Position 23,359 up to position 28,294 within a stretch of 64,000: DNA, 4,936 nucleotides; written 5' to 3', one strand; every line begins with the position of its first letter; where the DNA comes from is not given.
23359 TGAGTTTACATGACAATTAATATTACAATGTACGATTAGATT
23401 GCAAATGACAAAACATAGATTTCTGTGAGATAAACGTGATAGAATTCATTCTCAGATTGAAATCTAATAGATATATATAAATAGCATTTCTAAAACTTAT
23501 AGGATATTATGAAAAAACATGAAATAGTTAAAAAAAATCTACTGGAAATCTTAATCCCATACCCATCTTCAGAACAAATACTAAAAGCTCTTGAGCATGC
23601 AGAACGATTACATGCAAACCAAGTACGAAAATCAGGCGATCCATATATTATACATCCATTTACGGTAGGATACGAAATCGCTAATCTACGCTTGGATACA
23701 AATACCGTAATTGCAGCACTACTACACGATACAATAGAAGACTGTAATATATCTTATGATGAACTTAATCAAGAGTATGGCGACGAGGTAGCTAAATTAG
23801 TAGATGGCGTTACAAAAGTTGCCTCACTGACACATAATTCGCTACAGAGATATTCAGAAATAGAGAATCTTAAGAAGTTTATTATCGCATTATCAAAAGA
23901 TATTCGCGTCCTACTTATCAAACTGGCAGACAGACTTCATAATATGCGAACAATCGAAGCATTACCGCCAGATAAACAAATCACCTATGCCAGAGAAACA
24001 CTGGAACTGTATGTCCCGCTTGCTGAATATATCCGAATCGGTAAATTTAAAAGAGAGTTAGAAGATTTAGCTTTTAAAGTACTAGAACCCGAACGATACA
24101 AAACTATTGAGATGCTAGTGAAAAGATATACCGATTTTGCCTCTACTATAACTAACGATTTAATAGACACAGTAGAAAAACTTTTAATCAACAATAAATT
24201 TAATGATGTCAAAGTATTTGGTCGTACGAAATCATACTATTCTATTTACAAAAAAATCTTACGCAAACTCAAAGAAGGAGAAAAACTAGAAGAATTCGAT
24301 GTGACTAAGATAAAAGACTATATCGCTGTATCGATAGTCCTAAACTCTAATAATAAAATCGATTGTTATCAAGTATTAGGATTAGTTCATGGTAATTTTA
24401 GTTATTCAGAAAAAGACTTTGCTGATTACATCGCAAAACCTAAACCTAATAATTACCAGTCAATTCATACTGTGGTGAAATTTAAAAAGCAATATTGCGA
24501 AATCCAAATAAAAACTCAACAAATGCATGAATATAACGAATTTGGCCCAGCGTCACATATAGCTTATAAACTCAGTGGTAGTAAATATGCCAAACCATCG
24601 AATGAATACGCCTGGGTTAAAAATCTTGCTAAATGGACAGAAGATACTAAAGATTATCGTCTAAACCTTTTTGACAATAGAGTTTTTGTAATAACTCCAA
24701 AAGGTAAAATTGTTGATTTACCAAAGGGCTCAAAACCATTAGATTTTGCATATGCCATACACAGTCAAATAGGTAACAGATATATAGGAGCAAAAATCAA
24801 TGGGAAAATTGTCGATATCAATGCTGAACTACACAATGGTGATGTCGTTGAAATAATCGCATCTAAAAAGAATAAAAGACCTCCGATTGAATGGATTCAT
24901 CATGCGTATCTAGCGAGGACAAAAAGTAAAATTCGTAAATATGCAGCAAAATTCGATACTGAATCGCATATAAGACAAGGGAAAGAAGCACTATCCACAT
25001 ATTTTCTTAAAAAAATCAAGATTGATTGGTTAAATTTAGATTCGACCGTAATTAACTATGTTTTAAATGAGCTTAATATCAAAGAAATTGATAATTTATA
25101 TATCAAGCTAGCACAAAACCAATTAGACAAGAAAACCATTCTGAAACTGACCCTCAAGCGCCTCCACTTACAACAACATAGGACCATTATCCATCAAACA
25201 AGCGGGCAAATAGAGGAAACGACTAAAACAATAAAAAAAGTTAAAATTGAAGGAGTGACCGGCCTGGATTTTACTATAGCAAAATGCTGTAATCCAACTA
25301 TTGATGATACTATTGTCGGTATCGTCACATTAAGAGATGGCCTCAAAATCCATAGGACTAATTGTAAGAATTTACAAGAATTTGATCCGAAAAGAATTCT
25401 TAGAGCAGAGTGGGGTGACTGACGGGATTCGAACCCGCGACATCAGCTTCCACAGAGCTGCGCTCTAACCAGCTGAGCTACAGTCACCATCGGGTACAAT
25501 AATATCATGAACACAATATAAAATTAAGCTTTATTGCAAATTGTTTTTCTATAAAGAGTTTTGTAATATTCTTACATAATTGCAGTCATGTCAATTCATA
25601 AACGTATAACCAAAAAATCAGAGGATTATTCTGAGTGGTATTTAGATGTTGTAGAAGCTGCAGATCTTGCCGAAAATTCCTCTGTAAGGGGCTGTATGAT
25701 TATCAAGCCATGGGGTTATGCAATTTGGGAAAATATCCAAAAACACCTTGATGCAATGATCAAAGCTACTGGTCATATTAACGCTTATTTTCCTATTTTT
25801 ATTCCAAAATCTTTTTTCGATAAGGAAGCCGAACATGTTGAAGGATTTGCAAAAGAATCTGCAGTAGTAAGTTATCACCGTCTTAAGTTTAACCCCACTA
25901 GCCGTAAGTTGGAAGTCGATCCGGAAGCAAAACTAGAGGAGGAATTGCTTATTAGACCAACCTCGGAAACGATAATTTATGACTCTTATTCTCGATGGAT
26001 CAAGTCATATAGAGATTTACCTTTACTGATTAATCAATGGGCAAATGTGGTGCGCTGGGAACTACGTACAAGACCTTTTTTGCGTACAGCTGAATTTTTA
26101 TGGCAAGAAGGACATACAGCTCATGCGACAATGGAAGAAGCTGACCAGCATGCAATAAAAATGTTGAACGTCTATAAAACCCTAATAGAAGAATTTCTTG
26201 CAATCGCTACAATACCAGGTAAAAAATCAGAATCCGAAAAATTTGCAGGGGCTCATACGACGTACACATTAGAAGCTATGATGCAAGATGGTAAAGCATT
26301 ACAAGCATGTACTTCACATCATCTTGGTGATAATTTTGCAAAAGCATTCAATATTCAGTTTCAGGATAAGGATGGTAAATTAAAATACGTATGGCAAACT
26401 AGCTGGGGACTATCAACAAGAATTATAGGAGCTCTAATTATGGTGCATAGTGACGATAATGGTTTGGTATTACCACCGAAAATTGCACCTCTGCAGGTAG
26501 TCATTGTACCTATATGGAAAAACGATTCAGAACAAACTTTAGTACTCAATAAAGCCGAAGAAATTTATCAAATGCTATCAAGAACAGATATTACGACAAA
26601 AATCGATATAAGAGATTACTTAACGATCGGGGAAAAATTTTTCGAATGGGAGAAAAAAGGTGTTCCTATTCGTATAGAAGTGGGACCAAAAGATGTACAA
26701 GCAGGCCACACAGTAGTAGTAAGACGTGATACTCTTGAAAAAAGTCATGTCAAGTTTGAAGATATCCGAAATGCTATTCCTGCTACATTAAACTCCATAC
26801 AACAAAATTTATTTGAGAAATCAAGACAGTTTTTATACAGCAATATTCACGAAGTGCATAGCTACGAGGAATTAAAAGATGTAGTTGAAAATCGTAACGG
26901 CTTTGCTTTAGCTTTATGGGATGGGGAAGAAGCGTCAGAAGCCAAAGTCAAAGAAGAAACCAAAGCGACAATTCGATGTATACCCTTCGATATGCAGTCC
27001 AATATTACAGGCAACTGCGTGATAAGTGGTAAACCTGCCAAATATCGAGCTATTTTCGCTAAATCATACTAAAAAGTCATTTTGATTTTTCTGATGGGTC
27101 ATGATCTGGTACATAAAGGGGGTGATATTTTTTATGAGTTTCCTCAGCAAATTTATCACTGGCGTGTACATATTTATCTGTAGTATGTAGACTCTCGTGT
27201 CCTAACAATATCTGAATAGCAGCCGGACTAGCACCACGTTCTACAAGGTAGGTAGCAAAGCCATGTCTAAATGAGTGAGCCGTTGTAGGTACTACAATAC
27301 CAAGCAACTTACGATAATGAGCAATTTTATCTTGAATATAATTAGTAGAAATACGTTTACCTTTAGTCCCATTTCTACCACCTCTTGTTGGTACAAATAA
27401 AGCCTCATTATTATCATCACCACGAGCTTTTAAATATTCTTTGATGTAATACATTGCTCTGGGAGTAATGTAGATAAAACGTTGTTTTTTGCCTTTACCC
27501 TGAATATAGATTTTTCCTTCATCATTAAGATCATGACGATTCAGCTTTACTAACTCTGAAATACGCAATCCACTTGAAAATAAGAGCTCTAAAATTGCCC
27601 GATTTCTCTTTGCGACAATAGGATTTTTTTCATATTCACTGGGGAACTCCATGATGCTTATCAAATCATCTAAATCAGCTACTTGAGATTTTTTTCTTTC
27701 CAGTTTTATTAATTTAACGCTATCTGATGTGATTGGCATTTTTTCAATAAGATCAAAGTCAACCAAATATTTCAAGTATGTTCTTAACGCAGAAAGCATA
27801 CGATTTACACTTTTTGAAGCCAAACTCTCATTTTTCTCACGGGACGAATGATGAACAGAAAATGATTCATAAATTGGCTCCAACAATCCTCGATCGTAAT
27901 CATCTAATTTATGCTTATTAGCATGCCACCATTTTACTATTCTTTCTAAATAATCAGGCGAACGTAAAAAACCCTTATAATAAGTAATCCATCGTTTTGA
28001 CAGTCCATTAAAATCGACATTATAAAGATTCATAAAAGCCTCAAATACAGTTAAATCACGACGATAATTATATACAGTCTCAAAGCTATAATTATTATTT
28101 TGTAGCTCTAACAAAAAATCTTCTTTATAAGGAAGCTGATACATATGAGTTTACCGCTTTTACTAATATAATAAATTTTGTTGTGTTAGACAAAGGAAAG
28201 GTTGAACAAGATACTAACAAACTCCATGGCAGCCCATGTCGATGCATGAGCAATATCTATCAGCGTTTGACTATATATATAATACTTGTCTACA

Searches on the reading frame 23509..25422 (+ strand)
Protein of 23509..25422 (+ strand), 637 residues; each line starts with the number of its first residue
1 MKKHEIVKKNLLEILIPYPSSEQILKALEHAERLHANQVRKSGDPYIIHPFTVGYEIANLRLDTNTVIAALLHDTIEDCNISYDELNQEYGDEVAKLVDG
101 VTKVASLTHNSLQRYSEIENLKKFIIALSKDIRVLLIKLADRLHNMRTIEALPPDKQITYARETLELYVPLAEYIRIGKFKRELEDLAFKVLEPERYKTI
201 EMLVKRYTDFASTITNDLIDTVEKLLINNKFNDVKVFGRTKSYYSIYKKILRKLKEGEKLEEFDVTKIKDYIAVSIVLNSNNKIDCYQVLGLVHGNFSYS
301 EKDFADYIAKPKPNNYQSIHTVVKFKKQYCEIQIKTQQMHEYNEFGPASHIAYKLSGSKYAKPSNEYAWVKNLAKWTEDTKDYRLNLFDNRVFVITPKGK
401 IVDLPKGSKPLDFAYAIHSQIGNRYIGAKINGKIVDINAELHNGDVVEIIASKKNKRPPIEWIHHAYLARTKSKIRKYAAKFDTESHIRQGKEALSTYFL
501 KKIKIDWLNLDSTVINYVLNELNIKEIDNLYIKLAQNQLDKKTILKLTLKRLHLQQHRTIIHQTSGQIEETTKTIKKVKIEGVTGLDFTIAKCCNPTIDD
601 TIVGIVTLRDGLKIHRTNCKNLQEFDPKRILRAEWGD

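Call 77: search_protein_families(library=pfam, proteins=[window:23509-25422:+], max_evalue=0.001)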
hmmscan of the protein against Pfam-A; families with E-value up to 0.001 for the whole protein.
window:23509-25422:+ (637 aa): 4 families
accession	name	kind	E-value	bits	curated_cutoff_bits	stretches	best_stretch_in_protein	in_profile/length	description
PF13328.12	HD_4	-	1.7e-40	138.7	27.2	1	27-173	1-151/156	HD domain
PF04607.23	RelA_SpoT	-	7.6e-29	100.7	27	1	238-356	1-111/113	Region found in RelA / SpoT proteins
PF02824.27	TGS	-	7.4e-23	80.8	22.2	1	392-450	1-59/60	TGS domain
PF01966.28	HD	-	3.4e-06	27.8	22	1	46-146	1-116/116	HD domain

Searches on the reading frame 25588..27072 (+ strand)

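Call 77: search_protein_families(library=pfam, proteins=[window:25588-27072:+], max_evalue=0.001)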
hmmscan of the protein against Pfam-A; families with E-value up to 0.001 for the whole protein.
window:25588-27072:+ (494 aa): 3 families
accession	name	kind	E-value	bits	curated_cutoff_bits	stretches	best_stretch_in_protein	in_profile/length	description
PF09180.16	ProRS-C_1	-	1.8e-23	82.9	31.5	1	426-494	1-71/71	Prolyl-tRNA synthetase, C-terminal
PF00587.30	tRNA-synt_2b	-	3.1e-21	76.7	29.3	1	115-284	6-176/179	tRNA synthetase class II core domain (G, H, P, S and T)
PF03129.25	HGTP_anticodon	-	3.5e-17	62.8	21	1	303-397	1-91/94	Anticodon binding domain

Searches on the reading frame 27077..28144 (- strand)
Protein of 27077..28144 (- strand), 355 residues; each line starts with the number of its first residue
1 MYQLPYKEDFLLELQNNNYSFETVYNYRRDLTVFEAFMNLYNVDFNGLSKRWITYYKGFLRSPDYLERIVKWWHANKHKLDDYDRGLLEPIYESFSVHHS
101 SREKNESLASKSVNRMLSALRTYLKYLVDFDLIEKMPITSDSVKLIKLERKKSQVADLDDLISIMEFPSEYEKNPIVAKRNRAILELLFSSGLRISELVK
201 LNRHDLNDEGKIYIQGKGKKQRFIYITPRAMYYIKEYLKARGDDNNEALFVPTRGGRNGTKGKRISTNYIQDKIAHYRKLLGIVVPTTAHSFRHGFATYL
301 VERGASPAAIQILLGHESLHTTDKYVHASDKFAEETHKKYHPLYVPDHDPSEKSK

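Call 77: search_protein_families(library=pfam, proteins=[window:27077-28144:-], max_evalue=0.001)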
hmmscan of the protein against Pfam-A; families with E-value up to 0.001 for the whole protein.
window:27077-28144:- (355 aa): 3 families
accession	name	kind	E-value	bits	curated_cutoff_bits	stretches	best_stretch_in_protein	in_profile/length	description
PF00589.27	Phage_integrase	-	2.1e-34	119.2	27.1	1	159-330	6-170/172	Phage integrase family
PF02899.23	Phage_int_SAM_1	-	4.4e-09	36.9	22.3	1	66-128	26-80/83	Phage integrase, N-terminal SAM-like domain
PF13102.12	Phage_int_SAM_5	-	0.00013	22.7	22.3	0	13-138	12-93/98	Phage integrase SAM-like domain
